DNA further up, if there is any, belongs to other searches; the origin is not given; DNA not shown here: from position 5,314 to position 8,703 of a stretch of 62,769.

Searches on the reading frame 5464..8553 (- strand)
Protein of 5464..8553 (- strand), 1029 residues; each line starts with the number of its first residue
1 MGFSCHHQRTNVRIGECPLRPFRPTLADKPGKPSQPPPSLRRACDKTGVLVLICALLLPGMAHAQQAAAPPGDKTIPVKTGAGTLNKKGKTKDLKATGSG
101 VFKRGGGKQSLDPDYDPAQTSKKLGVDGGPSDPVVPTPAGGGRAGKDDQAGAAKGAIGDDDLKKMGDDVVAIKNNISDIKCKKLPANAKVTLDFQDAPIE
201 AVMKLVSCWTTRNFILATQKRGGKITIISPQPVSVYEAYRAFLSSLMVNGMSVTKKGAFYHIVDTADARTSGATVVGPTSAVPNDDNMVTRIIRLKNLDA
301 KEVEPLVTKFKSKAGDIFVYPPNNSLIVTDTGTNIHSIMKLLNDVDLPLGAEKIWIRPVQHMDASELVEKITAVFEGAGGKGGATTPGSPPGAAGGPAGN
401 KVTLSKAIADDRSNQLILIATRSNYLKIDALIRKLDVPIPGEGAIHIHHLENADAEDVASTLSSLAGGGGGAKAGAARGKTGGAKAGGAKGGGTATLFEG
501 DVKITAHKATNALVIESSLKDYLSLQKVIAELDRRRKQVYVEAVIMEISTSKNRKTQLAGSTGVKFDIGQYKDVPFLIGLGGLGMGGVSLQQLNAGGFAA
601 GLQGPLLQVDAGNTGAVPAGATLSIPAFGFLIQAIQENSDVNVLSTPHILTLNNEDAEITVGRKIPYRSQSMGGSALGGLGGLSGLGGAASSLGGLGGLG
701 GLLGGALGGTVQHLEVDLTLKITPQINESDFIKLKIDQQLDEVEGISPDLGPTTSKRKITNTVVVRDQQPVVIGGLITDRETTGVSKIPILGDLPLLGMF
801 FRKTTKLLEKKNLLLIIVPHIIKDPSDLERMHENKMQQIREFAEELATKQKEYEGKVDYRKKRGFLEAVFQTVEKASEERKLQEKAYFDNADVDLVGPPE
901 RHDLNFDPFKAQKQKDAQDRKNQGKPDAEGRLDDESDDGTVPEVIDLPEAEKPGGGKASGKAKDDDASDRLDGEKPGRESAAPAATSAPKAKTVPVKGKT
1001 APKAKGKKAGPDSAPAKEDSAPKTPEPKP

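Call 4: search_protein_families(library=pfam, proteins=[window:5464-8553:-])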
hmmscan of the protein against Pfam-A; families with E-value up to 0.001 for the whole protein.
window:5464-8553:- (1029 aa): 3 families
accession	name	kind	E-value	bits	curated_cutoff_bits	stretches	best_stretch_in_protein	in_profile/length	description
PF00263.26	Secretin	-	1.7e-40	138.8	27.5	2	709-823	50-169/169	Bacterial type II and III secretion system protein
PF03958.22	Secretin_N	-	5.8e-30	103.8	28.2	3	290-348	1-66/69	Bacterial type II/III secretion system short domain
PF21305.2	type_II_gspD_N0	-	1.2e-13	51.2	27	1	192-260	1-69/71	GspD-like, N0 domain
